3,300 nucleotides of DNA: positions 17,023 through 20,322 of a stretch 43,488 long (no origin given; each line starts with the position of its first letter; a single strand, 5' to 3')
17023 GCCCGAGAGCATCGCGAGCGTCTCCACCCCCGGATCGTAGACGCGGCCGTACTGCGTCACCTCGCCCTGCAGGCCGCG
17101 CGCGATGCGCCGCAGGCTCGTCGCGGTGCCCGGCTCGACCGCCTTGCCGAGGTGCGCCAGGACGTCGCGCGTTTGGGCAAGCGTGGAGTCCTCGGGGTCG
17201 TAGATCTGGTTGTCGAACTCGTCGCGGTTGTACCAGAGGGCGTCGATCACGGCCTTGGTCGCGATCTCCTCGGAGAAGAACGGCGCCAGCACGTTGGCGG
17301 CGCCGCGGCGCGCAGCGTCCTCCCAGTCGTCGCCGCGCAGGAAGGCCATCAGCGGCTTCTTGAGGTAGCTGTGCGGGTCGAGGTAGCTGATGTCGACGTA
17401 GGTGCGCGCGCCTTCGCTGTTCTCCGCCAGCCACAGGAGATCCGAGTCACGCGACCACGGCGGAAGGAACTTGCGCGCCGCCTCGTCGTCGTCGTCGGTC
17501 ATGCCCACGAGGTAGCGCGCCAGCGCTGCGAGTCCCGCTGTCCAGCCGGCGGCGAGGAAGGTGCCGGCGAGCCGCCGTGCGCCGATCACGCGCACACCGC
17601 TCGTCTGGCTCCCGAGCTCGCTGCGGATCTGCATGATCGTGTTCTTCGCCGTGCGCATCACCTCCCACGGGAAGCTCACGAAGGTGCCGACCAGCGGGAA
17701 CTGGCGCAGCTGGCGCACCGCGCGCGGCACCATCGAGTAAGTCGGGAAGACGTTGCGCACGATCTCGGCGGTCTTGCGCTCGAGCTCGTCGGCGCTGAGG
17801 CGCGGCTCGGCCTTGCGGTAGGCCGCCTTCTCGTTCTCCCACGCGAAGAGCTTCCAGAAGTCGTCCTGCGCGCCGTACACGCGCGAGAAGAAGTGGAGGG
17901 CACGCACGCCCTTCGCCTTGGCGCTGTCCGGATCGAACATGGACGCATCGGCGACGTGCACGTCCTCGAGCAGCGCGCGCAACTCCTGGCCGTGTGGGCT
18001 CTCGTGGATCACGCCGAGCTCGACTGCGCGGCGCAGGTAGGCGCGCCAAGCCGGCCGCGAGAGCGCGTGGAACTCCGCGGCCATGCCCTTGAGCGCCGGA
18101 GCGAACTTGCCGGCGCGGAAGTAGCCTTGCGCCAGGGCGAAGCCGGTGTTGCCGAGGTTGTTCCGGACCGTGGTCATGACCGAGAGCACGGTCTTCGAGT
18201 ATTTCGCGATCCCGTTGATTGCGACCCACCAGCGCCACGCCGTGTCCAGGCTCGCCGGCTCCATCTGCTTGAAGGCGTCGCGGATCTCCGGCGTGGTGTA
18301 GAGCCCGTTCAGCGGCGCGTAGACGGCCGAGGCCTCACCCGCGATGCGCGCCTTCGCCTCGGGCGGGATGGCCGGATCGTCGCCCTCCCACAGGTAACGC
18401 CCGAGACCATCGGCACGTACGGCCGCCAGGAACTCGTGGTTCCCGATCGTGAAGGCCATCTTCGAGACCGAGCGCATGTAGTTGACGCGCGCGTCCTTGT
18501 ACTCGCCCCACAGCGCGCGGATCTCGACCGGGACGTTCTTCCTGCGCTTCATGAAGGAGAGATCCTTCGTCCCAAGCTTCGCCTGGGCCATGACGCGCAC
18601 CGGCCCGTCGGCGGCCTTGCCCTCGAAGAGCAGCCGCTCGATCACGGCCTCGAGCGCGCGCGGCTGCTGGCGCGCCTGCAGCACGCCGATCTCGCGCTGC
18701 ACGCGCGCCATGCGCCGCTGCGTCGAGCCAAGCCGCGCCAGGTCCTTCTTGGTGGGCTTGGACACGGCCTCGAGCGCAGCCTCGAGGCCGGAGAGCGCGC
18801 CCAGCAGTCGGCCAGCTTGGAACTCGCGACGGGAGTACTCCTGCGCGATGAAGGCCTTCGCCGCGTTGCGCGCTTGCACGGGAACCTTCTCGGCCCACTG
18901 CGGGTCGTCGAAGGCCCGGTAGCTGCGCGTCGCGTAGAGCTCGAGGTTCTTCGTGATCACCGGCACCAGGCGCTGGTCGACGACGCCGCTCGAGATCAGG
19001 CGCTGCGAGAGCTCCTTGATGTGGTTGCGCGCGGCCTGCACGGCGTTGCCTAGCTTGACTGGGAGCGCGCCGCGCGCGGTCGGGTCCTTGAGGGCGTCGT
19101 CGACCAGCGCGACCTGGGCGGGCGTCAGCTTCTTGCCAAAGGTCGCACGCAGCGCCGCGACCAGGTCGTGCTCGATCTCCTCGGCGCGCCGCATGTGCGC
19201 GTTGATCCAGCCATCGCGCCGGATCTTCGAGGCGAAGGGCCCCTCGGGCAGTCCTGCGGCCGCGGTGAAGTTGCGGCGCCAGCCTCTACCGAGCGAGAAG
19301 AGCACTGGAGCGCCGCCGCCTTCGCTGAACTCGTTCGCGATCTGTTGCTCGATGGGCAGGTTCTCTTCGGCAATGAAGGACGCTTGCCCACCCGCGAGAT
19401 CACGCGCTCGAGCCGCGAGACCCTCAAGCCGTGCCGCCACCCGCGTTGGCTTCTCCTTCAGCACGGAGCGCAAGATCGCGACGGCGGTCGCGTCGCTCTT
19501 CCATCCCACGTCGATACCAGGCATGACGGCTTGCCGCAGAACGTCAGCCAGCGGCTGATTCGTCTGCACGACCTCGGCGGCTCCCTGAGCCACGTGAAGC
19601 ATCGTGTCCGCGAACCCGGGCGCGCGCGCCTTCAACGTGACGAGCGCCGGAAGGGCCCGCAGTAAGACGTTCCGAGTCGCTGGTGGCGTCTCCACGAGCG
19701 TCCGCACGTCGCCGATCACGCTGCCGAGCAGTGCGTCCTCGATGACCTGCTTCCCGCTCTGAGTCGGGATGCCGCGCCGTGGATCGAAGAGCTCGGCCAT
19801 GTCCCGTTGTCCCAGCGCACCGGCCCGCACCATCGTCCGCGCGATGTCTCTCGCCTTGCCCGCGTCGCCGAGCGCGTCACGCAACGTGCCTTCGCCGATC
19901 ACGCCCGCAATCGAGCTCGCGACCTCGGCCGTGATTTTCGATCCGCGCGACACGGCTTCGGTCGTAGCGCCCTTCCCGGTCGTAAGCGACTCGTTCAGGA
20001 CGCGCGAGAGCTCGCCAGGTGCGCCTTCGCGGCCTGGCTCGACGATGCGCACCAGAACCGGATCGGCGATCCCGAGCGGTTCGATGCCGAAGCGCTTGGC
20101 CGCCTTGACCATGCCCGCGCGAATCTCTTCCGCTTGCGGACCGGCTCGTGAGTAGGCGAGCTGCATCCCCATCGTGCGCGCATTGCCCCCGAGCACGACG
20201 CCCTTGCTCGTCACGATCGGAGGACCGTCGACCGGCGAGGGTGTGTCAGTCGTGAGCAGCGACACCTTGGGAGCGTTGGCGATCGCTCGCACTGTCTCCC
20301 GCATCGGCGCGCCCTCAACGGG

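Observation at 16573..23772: Giant 2,399-codon ORF with polyvalent-protein architecture, in the position of an ejected internal virion protein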

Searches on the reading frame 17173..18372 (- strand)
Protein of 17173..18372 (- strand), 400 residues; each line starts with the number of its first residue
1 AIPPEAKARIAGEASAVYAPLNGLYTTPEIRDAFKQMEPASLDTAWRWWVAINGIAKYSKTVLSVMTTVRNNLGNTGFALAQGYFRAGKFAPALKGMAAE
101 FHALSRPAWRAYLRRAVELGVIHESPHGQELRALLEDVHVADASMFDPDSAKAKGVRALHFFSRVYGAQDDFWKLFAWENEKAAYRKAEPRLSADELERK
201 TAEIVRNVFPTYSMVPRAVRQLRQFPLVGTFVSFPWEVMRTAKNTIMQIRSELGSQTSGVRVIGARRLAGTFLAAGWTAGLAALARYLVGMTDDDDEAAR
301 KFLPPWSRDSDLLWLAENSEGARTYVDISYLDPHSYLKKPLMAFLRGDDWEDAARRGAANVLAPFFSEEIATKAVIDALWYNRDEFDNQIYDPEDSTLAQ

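Call 5: search_protein_families(library=pfam, proteins=[window:17173-18372:-], max_evalue=1)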
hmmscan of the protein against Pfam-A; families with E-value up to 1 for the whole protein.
window:17173-18372:- (400 aa): 1 family
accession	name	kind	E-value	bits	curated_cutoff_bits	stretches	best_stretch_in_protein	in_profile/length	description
PF06469.16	DUF1088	-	0.067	13.4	27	0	341-370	97-128/170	Neurobeachin-like, DUF1088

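Call 6: search_protein_families(library=phrogs, proteins=[window:17173-18372:-], max_evalue=0.1)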
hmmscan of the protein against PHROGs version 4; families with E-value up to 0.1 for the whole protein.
window:17173-18372:- (400 aa): 1 family
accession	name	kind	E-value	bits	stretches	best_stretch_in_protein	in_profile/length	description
phrog_22602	-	head and packaging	3.5e-43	148.1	1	16-394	1344-1718/1943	virion structural protein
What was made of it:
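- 16576..19335 (-): C module (aa 1480-2399): conserved all-alpha module of virion proteins and likely carrier/packaging part. phrog_22602 'virion structural protein' at E 2e-55 (call 6).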

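Call 8: search_protein_families(library=ncbifam, proteins=[window:17173-18372:-], max_evalue=0.1)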
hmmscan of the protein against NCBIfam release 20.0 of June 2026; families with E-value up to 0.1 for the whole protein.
window:17173-18372:- (400 aa): 0 families

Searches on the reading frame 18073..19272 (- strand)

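Call 5: search_protein_families(library=pfam, proteins=[window:18073-19272:-], max_evalue=1)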
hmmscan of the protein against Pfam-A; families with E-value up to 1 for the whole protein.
window:18073-19272:- (400 aa): 1 family
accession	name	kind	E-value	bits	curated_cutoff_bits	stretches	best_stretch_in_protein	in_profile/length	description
PF02575.21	YbaB_DNA_bd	-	0.16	12.6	25.5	0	200-243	7-50/91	YbaB/EbfC DNA-binding family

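Call 6: search_protein_families(library=phrogs, proteins=[window:18073-19272:-], max_evalue=0.1)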
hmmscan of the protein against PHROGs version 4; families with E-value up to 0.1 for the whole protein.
window:18073-19272:- (400 aa): 1 family
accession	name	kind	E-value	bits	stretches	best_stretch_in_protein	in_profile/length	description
phrog_22602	-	head and packaging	3.6e-12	45.3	1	227-384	1260-1414/1943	virion structural protein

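Call 8: search_protein_families(library=ncbifam, proteins=[window:18073-19272:-], max_evalue=0.1)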
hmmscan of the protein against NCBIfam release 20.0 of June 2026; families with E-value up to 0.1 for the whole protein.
window:18073-19272:- (400 aa): 0 families

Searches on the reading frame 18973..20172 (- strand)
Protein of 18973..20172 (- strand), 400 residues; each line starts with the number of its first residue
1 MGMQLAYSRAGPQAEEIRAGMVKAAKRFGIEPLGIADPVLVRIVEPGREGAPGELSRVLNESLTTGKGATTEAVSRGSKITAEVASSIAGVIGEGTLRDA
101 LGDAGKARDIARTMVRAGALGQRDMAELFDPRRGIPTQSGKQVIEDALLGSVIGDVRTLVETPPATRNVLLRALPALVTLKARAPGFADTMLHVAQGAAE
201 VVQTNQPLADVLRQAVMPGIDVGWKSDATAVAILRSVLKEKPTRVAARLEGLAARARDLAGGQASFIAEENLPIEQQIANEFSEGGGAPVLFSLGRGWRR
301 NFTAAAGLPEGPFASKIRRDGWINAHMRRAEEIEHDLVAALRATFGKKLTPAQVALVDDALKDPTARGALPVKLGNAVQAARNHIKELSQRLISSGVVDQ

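Call 5: search_protein_families(library=pfam, proteins=[window:18973-20172:-], max_evalue=1)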
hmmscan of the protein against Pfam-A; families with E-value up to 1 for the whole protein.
window:18973-20172:- (400 aa): 0 families

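Call 6: search_protein_families(library=phrogs, proteins=[window:18973-20172:-], max_evalue=0.1)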
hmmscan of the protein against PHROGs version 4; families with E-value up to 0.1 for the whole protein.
window:18973-20172:- (400 aa): 2 families
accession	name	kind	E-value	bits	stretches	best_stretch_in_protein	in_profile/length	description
phrog_37113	-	unknown function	0.036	15.4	1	214-262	5-52/76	-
phrog_37800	-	unknown function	0.041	14.6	0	15-92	65-142/162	-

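Call 8: search_protein_families(library=ncbifam, proteins=[window:18973-20172:-], max_evalue=0.1)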
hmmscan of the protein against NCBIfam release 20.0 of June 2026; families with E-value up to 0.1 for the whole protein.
window:18973-20172:- (400 aa): 1 family
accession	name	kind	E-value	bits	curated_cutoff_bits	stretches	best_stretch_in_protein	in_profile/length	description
TIGR03447.1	mycothiol_MshC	equivalog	0.04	12.7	485.1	0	315-371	335-392/411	cysteine--1-D-myo-inosityl 2-amino-2-deoxy-alpha-D-glucopyranoside ligase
